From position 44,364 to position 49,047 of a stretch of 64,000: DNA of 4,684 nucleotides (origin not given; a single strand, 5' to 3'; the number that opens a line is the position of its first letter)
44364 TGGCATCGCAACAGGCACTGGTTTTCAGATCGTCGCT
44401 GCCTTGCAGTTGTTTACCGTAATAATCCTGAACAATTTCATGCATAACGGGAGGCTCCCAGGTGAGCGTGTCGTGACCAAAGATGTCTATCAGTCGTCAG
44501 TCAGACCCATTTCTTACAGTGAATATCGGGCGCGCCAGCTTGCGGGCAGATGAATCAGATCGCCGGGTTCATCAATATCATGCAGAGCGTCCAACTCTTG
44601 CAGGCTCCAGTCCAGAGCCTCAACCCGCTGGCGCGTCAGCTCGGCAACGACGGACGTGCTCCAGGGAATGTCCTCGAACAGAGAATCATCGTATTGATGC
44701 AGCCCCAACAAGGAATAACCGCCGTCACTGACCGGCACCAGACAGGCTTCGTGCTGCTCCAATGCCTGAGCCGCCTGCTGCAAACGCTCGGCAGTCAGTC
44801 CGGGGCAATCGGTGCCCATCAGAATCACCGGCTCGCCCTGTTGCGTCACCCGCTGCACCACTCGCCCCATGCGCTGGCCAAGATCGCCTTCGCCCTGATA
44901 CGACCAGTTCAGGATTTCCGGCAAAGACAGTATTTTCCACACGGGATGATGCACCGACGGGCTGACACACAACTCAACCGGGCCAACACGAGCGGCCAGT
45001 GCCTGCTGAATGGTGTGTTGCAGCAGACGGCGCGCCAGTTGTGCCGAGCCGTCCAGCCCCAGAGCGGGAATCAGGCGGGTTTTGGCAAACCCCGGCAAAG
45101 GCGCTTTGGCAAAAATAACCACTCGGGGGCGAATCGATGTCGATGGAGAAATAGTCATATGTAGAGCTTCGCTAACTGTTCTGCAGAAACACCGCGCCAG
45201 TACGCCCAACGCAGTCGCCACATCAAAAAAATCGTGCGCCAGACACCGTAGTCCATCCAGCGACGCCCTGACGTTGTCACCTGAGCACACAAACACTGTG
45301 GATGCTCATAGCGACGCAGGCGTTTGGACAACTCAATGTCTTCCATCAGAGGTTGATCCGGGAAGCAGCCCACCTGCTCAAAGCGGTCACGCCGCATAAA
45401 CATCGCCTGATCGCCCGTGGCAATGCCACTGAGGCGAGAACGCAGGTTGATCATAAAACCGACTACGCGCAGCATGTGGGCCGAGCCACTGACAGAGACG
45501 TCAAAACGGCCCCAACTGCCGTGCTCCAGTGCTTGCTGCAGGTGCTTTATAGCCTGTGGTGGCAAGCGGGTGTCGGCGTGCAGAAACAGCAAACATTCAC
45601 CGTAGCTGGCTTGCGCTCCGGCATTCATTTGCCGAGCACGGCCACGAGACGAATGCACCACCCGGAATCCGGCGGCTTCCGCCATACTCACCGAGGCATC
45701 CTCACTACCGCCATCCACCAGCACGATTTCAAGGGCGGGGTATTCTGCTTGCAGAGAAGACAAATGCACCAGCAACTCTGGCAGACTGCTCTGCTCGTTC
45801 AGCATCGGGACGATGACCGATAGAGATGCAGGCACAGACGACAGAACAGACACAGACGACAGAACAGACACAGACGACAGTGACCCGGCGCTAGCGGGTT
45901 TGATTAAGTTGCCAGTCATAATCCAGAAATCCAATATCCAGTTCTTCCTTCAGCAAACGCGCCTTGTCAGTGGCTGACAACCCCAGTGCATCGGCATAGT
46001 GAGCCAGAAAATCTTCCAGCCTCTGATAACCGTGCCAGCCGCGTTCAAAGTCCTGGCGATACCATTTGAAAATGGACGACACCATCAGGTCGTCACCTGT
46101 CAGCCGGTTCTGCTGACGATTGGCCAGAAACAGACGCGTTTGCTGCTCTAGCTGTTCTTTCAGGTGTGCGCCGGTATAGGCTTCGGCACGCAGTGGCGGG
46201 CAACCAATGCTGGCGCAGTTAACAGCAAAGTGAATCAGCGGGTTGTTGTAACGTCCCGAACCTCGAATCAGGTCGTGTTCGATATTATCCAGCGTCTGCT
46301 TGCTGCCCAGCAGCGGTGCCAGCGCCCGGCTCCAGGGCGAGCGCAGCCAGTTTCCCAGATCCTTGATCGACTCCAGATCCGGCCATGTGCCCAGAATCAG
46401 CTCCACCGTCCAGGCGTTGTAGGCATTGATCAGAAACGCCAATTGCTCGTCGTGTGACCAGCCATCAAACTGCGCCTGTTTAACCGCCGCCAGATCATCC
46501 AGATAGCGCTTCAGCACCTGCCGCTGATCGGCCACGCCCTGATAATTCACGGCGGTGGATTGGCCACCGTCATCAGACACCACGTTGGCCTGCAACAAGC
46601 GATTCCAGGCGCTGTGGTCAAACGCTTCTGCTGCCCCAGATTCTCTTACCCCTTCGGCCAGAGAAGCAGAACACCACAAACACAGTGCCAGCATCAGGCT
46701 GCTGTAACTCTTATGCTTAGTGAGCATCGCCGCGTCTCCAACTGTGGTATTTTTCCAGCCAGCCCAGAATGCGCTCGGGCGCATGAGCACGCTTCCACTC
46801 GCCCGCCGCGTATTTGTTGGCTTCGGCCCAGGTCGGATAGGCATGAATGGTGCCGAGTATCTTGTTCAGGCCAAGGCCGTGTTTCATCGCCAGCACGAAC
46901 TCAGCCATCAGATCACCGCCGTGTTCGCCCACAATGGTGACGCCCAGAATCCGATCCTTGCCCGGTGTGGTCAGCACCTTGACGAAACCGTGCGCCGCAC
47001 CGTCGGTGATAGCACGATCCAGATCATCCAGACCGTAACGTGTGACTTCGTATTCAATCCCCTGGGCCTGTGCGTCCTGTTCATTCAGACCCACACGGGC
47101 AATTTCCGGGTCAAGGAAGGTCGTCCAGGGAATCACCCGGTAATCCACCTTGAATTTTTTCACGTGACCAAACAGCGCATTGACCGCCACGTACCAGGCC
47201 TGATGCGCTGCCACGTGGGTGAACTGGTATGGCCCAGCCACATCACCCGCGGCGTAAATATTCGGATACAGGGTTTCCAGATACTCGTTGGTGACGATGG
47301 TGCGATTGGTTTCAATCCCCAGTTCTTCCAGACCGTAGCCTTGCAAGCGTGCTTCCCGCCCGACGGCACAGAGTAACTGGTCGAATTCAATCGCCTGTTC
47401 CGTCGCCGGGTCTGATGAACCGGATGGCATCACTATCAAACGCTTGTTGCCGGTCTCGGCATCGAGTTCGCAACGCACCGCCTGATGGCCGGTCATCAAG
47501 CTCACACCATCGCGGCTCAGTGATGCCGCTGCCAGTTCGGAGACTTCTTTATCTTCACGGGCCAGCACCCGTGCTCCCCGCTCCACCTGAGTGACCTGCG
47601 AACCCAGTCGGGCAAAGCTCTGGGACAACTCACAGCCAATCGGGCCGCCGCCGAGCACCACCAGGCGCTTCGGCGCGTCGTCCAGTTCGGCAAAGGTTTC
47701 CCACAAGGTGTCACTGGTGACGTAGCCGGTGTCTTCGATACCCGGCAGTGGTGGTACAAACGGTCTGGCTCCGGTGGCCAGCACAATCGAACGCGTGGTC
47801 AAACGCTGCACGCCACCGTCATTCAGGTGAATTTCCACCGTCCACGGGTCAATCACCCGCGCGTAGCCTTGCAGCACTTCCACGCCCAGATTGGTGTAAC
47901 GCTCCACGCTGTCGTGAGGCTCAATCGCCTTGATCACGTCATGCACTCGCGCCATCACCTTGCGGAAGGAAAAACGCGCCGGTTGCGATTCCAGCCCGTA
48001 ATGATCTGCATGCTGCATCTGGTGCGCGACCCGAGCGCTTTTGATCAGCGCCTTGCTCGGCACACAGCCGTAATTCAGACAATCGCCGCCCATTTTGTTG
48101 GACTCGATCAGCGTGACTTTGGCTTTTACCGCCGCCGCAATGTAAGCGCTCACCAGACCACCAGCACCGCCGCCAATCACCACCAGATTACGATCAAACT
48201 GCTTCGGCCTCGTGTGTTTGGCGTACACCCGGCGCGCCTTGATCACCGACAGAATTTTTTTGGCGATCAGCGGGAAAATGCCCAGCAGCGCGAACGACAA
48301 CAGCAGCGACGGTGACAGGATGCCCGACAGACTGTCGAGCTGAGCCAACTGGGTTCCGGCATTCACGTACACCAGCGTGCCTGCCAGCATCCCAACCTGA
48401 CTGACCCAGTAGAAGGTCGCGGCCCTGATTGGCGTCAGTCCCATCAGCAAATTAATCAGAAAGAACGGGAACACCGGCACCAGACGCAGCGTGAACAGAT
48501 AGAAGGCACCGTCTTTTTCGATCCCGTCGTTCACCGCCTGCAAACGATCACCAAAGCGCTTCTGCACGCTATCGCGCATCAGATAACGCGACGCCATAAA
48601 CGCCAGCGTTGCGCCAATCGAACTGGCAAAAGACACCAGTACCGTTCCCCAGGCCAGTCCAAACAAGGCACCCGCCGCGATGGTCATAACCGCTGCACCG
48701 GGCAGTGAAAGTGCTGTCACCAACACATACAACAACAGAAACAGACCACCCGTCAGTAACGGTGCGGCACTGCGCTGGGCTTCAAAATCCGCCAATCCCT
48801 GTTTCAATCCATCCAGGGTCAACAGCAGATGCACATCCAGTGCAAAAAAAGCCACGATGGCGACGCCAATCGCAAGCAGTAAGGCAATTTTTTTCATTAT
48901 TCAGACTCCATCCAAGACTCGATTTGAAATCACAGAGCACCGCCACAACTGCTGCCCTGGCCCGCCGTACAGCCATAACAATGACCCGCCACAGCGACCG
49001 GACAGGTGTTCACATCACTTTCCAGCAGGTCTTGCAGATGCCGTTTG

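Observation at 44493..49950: Identical promoter-like motif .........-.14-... upstream of both arsS and arsM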

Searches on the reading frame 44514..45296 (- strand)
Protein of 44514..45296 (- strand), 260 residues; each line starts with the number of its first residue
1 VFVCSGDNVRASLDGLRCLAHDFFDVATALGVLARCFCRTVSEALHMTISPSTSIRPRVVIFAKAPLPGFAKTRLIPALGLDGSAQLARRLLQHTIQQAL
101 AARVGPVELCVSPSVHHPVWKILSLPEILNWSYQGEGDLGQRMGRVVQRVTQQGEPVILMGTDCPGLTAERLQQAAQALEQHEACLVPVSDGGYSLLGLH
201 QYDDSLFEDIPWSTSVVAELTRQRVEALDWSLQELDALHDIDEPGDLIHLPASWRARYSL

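Call 6: search_protein_families(library=ncbifam, proteins=[window:44514-45296:-])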
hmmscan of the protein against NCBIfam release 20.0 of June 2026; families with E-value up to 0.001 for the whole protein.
window:44514-45296:- (260 aa): 2 families
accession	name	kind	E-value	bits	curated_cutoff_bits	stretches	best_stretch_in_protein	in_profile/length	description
TIGR04282.1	glyco_like_cofC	hypoth_equivalog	6.6e-61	205.4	134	1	59-247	1-189/189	TIGR04282 family arsenosugar biosynthesis glycosyltransferase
TIGR03552.1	F420_cofC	equivalog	4.3e-10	39.5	105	1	71-249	12-186/196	2-phospho-L-lactate guanylyltransferase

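Call 7: search_protein_families(library=pfam, proteins=[window:44514-45296:-])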
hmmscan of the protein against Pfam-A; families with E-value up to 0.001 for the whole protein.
window:44514-45296:- (260 aa): 2 families
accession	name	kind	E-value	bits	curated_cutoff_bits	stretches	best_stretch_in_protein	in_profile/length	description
PF09837.15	DUF2064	-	2.7e-35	121.3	25.8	1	95-214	1-120/120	Uncharacterized protein conserved in bacteria (DUF2064)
PF12804.13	NTP_transf_3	-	0.00026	21.7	27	1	89-196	24-130/160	MobA-like NTP transferase domain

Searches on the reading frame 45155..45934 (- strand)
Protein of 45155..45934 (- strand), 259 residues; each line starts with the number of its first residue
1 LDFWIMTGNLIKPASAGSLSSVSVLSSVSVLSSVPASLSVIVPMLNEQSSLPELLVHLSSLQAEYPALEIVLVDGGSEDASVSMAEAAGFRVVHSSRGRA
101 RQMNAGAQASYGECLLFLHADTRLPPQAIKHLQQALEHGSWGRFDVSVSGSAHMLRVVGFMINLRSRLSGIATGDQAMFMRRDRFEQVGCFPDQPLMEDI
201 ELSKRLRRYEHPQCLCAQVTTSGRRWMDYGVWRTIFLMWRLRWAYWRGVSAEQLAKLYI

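Call 6: search_protein_families(library=ncbifam, proteins=[window:45155-45934:-])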
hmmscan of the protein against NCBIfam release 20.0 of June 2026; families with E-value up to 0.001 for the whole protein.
window:45155-45934:- (259 aa): 12 families
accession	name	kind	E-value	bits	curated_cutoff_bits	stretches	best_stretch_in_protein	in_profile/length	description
TIGR04283.1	glyco_like_mftF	equivalog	8.3e-83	277.3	182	1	38-258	1-221/221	TIGR04283 family arsenosugar biosynthesis glycosyltransferase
TIGR03937.1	PgaC_IcaA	equivalog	6.8e-13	48.3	422.3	1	37-138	46-152/407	poly-beta-1,6-N-acetyl-D-glucosamine synthase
NF041875.1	EPS_EpsD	equivalog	9.3e-11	41.7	370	1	38-135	1-104/325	exopolysaccharide biosynthesis glycosyltransferase EpsD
TIGR03965.1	mycofact_glyco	equivalog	5.9e-10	38.6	280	1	26-126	64-169/467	mycofactocin biosynthesis glycosyltransferase MftF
NF007986.1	PRK10714.1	equivalog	7.6e-09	35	529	1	38-140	8-119/316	undecaprenyl-phosphate 4-deoxy-4-formamido-L-arabinose transferase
NF007482.0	PRK10073.1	equivalog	4.9e-08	32.4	423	1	36-133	6-107/334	glycosyltransferase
NF010496.0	PRK13915.1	equivalog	3.7e-07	29.5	262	1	36-97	31-93/307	glucosyl-3-phosphoglycerate synthase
TIGR04182.1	glyco_TIGR04182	equivalog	5.4e-07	29.3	325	1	39-140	3-101/293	S-layer glycoprotein N-glycosyltransferase AglJ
NF047588.1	GlcsyltransPgfSStrep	equivalog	4.1e-05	22.9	500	1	38-139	3-113/308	glycosyltransferase PgfS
TIGR03111.1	glyc2_xrt_Gpos1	hypoth_equivalog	6.4e-05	21.9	363.95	1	37-137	50-157/439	TIGR03111 family XrtG-associated glycosyltransferase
TIGR03469.1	HpnB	hypoth_equivalog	0.00017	20.8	379.25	0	29-94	38-101/386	hopene-associated glycosyltransferase HpnB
NF050819.1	PolSacchBiosHfsG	equivalog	0.00063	19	500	0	36-125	12-104/302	polysaccharide biosynthesis protein HfsG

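Call 7: search_protein_families(library=pfam, proteins=[window:45155-45934:-])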
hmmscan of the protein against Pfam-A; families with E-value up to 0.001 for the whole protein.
window:45155-45934:- (259 aa): 2 families
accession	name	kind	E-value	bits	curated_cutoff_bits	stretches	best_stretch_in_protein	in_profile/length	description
PF00535.33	Glycos_transf_2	-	4.8e-21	75.8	23.3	1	39-152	1-123/168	Glycosyl transferase family 2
PF13641.12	Glyco_tranf_2_3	-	4.1e-09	37.2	27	1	36-221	2-209/230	Glycosyltransferase like family 2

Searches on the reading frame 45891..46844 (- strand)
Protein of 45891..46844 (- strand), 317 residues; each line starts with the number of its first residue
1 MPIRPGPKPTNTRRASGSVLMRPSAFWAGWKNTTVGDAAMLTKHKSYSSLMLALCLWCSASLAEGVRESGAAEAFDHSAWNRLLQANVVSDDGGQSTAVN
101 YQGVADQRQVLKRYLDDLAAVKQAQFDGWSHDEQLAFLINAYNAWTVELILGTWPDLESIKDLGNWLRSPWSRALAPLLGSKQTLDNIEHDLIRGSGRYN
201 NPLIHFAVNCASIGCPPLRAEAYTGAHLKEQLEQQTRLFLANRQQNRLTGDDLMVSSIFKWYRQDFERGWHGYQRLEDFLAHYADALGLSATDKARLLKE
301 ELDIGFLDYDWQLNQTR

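Call 6: search_protein_families(library=ncbifam, proteins=[window:45891-46844:-])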
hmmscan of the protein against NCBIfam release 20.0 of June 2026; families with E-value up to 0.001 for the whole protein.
window:45891-46844:- (317 aa): 0 families

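Call 7: search_protein_families(library=pfam, proteins=[window:45891-46844:-])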
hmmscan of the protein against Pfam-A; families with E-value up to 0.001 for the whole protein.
window:45891-46844:- (317 aa): 1 family
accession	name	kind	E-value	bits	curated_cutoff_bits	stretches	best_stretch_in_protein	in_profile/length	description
PF04784.19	DUF547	-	3.8e-25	88.7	27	1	127-240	2-125/125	Protein of unknown function, DUF547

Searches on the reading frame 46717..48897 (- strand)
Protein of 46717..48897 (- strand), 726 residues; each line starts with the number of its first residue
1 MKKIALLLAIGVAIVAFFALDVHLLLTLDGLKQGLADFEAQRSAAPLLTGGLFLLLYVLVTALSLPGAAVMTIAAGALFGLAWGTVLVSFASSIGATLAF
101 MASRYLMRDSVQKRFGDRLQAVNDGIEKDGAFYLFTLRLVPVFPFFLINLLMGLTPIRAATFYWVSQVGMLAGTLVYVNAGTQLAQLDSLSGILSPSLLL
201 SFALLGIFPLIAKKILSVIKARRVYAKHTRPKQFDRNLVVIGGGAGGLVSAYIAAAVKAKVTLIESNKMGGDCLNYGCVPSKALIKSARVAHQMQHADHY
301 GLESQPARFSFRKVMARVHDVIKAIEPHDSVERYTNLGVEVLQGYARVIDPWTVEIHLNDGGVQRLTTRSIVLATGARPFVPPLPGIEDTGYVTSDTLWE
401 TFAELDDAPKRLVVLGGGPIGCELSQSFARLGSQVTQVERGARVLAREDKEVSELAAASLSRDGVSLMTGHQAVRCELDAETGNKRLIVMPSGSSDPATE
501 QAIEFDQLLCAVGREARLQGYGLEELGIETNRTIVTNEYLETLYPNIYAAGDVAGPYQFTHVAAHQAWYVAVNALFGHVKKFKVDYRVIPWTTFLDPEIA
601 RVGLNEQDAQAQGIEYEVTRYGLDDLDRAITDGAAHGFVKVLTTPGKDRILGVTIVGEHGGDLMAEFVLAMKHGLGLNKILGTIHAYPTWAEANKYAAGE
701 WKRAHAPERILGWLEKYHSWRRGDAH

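Call 6: search_protein_families(library=ncbifam, proteins=[window:46717-48897:-])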
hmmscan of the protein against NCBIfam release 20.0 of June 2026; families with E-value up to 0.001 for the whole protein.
window:46717-48897:- (726 aa): 55 families (the best 25 are shown)
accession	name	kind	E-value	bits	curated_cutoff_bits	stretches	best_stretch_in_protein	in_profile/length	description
NF004991.0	PRK06370.1-3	subfamily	6.1e-142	473.7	620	1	235-721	35-507/509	FAD-containing oxidoreductase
TIGR01350.1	lipoamide_DH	equivalog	1.2e-112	376.9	408.8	1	237-701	3-454/461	dihydrolipoyl dehydrogenase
TIGR02053.1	MerA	equivalog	2.3e-106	356.6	454.45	1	237-701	2-453/465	mercury(II) reductase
NF004946.0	PRK06292.2-4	subfamily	7.5e-91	305.3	634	1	237-700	5-469/487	dihydrolipoyl dehydrogenase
NF004947.0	PRK06292.2-5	equivalog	2.7e-90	303.5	592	1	237-703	5-460/474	dihydrolipoyl dehydrogenase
NF004943.0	PRK06292.2-1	equivalog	4.4e-85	286.2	432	1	237-698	5-452/456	dihydrolipoyl dehydrogenase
NF004776.0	PRK06116.1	equivalog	3.8e-83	280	480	1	235-692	4-444/450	glutathione-disulfide reductase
NF010311.1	PRK13748.1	subfamily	8.6e-80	269.1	600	1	229-701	91-548/560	mercury(II) reductase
NF004992.0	PRK06370.1-4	equivalog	1.5e-79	267.6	629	1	233-692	4-446/459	FAD-containing oxidoreductase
NF004945.0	PRK06292.2-3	equivalog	7.2e-76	255.9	494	1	237-698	5-449/457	dihydrolipoyl dehydrogenase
NF003585.0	PRK05249.1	equivalog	9.5e-76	255.3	465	1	233-698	4-454/464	Si-specific NAD(P)(+) transhydrogenase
NF005884.0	PRK07846.1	equivalog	4e-74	249.9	501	1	237-679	5-428/454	mycothione reductase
TIGR01424.1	gluta_reduc_2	equivalog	4.6e-74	249.6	606.05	1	234-692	1-440/446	glutathione-disulfide reductase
NF005883.0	PRK07845.1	equivalog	1.1e-69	235.7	479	1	237-694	4-452/466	NAD(P)H-quinone dehydrogenase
NF041853.1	hythiocyan_redase_MerA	equivalog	1.4e-67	228.5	650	1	237-693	5-433/440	hypothiocyanous acid reductase MerA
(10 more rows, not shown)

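Call 7: search_protein_families(library=pfam, proteins=[window:46717-48897:-])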
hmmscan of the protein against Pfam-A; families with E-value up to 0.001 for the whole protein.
window:46717-48897:- (726 aa): 13 families
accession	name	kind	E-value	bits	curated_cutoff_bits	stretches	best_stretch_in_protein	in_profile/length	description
PF07992.20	Pyr_redox_2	-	2.1e-60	205.1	26.1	1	237-567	2-291/291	Pyridine nucleotide-disulphide oxidoreductase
PF02852.28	Pyr_redox_dim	-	8.3e-29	100.4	25.3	1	589-697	1-109/110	Pyridine nucleotide-disulphide oxidoreductase, dimerisation domain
PF09335.16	VTT_dom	-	9.6e-24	84.7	33.9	1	69-182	4-122/123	VTT domain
PF00070.33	Pyr_redox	-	6.1e-20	72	22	1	411-481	1-71/82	Pyridine nucleotide-disulphide oxidoreductase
PF13738.12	Pyr_redox_3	-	4e-09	36.6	30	1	239-551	1-305/305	Pyridine nucleotide-disulphide oxidoreductase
PF01134.28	GIDA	-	7.2e-06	25.7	22.1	1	238-298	2-60/391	Glucose inhibited division protein A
PF03486.20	HI0933_like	-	9.4e-06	25.7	50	1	237-271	2-36/244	HI0933-like protein Rossmann domain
PF13434.12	Lys_Orn_oxgnase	-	1.2e-05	25.1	21.3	1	353-455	133-233/339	L-lysine 6-monooxygenase/L-ornithine 5-monooxygenase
PF13450.12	NAD_binding_8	-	1.8e-05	25.4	21.9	1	240-276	1-38/68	NAD(P)-binding Rossmann-like domain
PF01262.27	AlaDh_PNT_C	-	0.00018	21.4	23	0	237-268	30-61/214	Alanine dehydrogenase/PNT, C-terminal domain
PF12831.13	FAD_oxidored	-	0.00028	20.8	27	0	238-271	2-35/416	FAD dependent oxidoreductase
PF01266.30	DAO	-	0.00055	20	27.9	0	238-270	2-35/353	FAD dependent oxidoreductase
PF00890.30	FAD_binding_2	-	0.00076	19.2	20.4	0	238-268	2-32/414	FAD binding domain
